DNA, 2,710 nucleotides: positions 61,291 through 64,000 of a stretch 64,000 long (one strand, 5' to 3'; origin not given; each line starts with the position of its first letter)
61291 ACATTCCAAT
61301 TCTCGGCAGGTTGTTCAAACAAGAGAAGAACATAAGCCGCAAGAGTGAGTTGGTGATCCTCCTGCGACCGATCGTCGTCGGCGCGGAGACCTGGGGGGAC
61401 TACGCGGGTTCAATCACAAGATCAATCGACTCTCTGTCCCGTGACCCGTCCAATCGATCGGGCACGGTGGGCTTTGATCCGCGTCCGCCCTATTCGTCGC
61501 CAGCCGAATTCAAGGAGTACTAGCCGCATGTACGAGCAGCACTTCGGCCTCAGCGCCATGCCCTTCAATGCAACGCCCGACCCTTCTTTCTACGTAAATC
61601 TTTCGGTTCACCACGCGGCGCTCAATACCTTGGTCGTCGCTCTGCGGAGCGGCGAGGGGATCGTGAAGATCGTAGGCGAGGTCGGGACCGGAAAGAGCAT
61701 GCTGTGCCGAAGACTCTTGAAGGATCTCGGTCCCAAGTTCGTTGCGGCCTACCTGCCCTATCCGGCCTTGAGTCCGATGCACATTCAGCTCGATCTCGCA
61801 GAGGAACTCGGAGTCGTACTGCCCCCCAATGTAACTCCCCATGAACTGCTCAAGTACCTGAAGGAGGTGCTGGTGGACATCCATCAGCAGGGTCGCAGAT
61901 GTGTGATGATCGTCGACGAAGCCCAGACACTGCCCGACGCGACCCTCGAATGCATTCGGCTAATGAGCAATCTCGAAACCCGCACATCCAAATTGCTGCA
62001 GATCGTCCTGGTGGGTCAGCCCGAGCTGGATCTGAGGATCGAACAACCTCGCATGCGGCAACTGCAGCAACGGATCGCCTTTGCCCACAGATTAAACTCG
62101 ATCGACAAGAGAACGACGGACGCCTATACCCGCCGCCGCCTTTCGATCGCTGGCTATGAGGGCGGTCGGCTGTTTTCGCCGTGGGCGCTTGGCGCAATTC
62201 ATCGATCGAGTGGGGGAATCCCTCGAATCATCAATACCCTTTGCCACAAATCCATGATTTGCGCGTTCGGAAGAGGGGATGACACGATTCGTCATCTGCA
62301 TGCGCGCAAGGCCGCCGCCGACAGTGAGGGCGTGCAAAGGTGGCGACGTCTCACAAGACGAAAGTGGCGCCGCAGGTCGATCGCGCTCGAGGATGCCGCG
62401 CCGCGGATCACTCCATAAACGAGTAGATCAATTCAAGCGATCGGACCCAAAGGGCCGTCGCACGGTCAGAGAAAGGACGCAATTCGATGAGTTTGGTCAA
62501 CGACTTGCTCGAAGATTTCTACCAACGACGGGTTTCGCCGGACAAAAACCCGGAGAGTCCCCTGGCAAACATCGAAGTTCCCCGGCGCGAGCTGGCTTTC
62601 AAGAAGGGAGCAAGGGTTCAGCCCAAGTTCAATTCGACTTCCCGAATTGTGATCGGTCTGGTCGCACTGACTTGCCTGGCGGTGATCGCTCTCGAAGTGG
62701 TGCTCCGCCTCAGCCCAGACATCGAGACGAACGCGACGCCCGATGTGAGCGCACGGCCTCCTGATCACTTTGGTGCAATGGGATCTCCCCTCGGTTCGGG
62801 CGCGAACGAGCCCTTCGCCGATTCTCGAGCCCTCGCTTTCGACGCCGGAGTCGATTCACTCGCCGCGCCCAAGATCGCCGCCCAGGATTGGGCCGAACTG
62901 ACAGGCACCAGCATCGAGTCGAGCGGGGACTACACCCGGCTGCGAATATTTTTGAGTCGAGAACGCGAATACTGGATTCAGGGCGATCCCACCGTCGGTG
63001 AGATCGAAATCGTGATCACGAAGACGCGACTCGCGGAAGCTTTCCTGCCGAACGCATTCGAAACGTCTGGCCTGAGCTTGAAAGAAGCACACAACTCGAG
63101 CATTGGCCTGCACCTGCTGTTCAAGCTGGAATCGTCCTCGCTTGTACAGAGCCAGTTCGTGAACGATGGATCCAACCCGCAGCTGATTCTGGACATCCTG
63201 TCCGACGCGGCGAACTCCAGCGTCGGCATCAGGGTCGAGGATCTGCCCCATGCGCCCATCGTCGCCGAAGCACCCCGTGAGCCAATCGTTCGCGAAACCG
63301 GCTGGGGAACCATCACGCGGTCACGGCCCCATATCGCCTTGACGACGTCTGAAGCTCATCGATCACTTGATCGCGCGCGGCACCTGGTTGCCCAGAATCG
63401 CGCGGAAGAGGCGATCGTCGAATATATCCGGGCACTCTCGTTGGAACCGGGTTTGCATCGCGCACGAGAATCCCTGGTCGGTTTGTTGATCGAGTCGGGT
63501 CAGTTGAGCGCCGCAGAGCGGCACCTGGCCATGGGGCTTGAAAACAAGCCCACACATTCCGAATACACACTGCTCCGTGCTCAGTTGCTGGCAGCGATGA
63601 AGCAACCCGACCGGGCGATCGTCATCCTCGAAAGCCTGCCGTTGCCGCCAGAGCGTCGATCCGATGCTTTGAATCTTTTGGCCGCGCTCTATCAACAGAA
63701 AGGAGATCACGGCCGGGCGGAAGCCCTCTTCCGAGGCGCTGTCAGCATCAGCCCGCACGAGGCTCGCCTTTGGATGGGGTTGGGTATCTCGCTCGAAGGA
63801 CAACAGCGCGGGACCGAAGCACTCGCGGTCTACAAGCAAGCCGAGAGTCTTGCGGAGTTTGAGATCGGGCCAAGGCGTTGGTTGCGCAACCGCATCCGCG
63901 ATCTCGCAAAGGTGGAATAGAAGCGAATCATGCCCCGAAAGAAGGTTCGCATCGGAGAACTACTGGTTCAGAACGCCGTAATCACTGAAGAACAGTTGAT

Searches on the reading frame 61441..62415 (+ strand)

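Call 61: search_protein_families(library=pfam, proteins=[window:61441-62415:+], max_evalue=0.001)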
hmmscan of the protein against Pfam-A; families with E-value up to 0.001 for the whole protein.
window:61441-62415:+ (325 aa): 2 families
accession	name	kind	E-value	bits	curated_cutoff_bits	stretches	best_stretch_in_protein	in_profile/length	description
PF13401.12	AAA_22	-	4.7e-27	95.3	27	1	69-199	2-129/130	AAA domain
PF13191.12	AAA_16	-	1.8e-09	38.8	32.6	1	60-185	11-164/167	AAA ATPase domain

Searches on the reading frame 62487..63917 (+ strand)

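Call 37: search_protein_families(library=pfam, proteins=[window:62487-63917:+], max_evalue=0.0001)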
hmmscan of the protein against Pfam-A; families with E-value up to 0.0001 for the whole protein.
window:62487-63917:+ (477 aa): 9 families
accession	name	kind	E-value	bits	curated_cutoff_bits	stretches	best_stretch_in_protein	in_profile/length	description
PF14559.12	TPR_19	-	7.3e-17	61.9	25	1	300-367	1-68/68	Tetratricopeptide repeat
PF13428.12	TPR_14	-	2.9e-11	43.3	23.5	0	393-433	2-42/44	Tetratricopeptide repeat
PF07719.23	TPR_2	-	2.8e-10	39.9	27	0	393-424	2-33/34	Tetratricopeptide repeat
PF13432.12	TPR_16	-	2.4e-09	37.9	32.7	1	398-453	3-58/65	Tetratricopeptide repeat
PF13181.12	TPR_8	-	1.1e-08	35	25.7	0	393-423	2-32/34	Tetratricopeptide repeat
PF00515.34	TPR_1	-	2.1e-08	34.1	27.8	0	393-423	2-32/34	Tetratricopeptide repeat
PF13424.12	TPR_12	-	2.8e-06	27.9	30.1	0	393-421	46-74/77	Tetratricopeptide repeat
PF13431.12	TPR_17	-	7.9e-06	26.2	24.4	0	392-412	13-33/34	Tetratricopeptide repeat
PF13414.12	TPR_11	-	2.8e-05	24.1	26.8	0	300-321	4-25/42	TPR repeat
